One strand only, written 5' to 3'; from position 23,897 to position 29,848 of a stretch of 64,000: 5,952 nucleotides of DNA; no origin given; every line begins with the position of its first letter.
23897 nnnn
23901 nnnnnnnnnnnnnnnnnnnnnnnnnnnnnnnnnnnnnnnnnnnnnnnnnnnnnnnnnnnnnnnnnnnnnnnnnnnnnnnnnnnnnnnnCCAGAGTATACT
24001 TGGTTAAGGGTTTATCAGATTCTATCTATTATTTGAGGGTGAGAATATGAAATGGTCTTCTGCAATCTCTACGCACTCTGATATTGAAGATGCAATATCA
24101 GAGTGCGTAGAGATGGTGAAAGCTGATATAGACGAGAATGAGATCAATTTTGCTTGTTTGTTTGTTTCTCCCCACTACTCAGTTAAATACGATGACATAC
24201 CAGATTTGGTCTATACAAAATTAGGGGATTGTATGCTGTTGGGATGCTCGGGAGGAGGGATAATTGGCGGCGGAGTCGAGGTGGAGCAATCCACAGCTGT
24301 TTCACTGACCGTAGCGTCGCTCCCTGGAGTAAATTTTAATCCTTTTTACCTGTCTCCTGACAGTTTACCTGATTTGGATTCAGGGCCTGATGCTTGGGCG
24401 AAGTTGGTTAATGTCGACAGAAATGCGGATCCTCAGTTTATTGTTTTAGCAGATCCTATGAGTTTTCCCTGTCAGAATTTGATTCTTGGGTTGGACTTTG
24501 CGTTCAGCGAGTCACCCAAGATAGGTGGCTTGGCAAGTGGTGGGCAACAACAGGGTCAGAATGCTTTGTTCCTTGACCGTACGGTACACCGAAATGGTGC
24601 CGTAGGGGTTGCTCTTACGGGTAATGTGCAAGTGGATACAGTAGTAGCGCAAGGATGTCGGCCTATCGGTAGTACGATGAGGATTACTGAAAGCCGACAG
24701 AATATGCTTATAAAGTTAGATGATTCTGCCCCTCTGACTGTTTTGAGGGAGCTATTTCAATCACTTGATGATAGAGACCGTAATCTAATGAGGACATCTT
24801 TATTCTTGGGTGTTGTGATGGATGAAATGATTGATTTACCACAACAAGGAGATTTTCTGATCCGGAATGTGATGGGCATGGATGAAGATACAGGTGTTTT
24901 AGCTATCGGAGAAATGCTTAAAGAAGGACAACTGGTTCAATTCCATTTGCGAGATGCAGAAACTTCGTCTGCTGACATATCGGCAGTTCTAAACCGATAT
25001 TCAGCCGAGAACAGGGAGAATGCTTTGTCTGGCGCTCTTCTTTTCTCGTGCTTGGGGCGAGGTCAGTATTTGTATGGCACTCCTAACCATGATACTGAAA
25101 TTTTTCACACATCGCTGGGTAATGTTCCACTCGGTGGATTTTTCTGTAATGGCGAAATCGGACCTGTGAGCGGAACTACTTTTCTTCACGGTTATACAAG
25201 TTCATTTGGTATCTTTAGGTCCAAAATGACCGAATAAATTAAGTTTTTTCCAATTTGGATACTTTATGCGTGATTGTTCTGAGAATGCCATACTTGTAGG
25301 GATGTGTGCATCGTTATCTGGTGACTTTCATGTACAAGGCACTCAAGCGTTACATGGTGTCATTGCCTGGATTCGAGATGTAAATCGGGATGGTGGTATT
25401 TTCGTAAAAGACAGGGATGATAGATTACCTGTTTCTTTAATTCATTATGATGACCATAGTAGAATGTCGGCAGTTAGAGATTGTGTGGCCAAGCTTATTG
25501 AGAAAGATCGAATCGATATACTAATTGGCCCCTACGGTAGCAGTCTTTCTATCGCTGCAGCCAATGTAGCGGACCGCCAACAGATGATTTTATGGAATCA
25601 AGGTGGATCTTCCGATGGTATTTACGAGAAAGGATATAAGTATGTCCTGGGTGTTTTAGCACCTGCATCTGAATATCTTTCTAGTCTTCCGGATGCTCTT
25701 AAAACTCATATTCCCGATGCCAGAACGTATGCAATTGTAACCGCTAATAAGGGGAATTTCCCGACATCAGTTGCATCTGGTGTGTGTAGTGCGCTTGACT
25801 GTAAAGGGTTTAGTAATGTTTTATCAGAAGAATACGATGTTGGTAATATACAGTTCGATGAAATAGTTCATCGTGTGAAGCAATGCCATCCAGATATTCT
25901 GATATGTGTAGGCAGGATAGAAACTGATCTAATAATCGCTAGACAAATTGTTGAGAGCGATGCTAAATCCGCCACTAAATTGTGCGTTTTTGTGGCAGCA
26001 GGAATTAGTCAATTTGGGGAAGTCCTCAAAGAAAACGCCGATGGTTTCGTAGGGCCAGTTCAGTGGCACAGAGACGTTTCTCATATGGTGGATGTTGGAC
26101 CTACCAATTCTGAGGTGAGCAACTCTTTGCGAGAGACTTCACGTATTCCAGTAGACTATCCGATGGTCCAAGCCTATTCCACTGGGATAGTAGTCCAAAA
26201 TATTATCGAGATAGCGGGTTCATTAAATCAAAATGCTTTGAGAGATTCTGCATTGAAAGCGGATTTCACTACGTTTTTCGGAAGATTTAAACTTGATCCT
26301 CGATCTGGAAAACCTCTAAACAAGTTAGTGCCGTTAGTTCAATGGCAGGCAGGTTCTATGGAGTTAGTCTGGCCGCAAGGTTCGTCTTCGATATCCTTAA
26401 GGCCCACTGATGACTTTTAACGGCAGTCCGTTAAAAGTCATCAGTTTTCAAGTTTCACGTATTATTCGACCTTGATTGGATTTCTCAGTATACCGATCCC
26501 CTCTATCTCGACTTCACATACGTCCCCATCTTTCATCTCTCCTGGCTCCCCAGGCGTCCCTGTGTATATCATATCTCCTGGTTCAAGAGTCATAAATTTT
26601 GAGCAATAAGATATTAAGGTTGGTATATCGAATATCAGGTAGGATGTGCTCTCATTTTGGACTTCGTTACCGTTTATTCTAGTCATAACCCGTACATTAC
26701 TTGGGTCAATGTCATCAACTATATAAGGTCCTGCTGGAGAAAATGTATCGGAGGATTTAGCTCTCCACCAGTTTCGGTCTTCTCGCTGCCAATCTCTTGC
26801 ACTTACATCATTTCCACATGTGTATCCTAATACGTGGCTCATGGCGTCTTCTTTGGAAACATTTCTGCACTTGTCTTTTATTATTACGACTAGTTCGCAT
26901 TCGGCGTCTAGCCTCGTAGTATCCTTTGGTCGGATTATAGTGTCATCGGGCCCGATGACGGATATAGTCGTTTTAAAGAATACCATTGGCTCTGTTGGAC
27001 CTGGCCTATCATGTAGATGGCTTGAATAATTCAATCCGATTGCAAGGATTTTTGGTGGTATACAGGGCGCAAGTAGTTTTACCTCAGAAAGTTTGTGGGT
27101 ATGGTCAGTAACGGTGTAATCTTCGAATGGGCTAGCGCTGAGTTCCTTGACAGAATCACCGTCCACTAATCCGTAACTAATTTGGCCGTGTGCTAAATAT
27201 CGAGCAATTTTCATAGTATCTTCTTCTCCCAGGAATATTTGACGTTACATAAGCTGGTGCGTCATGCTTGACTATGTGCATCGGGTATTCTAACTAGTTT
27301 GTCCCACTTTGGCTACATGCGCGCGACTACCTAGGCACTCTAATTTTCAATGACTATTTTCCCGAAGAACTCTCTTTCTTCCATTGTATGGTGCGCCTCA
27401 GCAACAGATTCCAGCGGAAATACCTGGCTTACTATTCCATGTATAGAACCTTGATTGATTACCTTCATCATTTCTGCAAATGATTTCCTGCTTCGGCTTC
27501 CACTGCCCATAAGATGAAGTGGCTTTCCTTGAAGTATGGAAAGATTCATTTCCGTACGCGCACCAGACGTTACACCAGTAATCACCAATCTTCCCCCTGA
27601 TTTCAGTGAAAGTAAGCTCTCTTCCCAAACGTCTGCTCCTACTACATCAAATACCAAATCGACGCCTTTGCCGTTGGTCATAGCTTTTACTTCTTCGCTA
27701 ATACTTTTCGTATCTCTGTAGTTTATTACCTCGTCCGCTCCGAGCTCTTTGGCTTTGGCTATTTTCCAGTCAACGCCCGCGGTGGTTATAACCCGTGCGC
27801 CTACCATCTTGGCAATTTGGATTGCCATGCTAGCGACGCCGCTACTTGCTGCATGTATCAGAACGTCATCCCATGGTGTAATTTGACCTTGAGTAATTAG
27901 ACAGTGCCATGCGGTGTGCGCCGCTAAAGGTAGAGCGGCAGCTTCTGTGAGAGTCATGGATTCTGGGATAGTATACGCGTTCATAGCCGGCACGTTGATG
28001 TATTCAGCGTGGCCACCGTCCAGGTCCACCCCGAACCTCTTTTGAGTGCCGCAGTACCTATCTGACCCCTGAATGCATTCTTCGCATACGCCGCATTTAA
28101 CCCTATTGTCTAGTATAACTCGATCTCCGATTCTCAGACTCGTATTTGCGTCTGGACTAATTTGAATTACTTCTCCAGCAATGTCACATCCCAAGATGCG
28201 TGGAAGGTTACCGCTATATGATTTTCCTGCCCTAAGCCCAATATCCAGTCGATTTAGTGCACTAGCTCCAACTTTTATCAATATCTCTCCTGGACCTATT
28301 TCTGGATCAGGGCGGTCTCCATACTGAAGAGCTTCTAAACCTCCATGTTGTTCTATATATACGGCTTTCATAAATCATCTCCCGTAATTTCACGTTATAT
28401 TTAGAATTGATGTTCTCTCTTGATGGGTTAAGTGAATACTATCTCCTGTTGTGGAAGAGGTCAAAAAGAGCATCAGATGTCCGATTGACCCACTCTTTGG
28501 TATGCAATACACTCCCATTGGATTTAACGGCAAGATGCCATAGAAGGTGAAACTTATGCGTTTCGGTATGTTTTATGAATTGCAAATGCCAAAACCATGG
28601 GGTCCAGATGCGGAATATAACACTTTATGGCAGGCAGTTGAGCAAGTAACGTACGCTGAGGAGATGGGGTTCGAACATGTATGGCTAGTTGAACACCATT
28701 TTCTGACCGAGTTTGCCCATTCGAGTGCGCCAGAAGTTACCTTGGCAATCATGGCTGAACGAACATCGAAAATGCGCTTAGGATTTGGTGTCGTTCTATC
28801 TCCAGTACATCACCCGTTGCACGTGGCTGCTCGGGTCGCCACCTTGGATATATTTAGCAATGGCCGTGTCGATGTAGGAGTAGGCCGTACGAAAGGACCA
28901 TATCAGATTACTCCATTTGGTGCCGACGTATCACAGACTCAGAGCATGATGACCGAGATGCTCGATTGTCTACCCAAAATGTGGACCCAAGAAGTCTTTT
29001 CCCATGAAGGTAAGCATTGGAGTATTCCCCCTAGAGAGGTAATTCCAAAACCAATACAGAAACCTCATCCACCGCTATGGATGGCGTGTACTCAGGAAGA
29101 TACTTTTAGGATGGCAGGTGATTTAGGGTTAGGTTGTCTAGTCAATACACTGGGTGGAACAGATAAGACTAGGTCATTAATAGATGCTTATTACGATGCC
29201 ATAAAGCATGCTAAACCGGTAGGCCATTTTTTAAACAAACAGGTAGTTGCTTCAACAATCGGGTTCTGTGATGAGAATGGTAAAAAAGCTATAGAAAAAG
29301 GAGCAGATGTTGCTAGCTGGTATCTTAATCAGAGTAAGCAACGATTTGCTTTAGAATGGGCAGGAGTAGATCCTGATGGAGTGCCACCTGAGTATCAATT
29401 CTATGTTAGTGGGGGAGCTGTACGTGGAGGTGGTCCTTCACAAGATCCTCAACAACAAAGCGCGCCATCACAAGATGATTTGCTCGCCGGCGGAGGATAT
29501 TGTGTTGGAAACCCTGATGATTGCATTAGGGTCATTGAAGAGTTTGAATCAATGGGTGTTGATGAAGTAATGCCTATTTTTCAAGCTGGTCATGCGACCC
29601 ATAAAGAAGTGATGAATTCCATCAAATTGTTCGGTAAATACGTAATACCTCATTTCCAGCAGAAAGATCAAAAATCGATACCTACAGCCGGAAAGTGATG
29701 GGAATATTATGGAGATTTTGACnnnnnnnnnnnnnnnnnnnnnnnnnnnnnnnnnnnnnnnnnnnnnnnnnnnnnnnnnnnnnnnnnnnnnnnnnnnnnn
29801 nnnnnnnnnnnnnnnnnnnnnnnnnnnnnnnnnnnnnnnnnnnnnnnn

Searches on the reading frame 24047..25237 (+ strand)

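Call 28: search_protein_families(library=pfam, proteins=[window:24047-25237:+], max_evalue=0.00001)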
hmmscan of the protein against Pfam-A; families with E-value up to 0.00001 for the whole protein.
window:24047-25237:+ (396 aa): 2 families
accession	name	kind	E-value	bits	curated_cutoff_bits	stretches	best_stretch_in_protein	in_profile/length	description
PF08495.15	FIST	-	9.3e-34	117.4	23.2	1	35-226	2-188/189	FIST N domain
PF10442.14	FIST_C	-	3.6e-29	102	28.5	1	230-373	2-131/131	FIST C domain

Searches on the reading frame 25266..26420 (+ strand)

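Call 28: search_protein_families(library=pfam, proteins=[window:25266-26420:+], max_evalue=0.00001)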
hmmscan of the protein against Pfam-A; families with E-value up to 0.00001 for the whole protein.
window:25266-26420:+ (384 aa): 2 families
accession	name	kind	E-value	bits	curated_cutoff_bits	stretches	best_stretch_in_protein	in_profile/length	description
PF13458.12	Peripla_BP_6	-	1e-30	108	31.7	1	10-362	3-340/343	Periplasmic binding protein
PF13433.12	Peripla_BP_5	-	3.3e-11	43.4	27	1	10-370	2-347/363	Periplasmic binding protein domain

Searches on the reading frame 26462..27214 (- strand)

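Call 56: search_protein_families(library=pfam, proteins=[window:26462-27214:-], max_evalue=0.00001)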
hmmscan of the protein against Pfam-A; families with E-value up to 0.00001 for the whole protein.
window:26462-27214:- (250 aa): 2 families
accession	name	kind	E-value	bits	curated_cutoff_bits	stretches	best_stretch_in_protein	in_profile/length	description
PF01557.24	FAA_hydrolase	-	1.1e-64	218.5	23.9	1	55-247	1-213/214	Fumarylacetoacetate (FAA) hydrolase C-terminal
PF10370.14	Rv2993c-like_N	-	3.3e-16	60.3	21.3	1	1-50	1-50/50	Rv2993c-like, N-terminal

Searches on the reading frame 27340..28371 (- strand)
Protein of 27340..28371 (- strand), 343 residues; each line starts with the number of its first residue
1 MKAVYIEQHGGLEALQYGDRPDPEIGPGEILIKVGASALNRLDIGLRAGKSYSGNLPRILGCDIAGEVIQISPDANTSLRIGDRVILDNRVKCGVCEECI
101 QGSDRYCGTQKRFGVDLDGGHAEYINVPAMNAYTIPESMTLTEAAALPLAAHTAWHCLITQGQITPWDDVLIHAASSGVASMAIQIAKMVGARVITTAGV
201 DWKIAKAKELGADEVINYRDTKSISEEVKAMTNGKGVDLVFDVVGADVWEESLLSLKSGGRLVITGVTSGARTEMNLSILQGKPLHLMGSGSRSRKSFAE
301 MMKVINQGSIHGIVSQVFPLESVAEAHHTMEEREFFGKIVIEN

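Call 56: search_protein_families(library=pfam, proteins=[window:27340-28371:-], max_evalue=0.00001)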
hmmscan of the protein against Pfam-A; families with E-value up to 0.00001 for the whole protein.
window:27340-28371:- (343 aa): 3 families
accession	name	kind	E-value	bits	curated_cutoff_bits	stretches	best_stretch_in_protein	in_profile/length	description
PF00107.32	ADH_zinc_N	-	2.8e-33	115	31.8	1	178-305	1-127/129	Zinc-binding dehydrogenase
PF08240.17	ADH_N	-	3.4e-24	85.5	23.5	1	26-137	1-104/104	Alcohol dehydrogenase GroES-like domain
PF13602.12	ADH_zinc_N_2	-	2.8e-23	83.8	27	1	210-341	1-134/134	Zinc-binding dehydrogenase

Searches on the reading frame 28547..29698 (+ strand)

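Call 56: search_protein_families(library=pfam, proteins=[window:28547-29698:+], max_evalue=0.00001)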
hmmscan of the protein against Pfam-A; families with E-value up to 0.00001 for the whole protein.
window:28547-29698:+ (383 aa): 1 family
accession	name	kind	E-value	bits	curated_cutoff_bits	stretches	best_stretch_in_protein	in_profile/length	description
PF00296.26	Bac_luciferase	-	1.5e-51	176.1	27.9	1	4-340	1-314/314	Luciferase-like monooxygenase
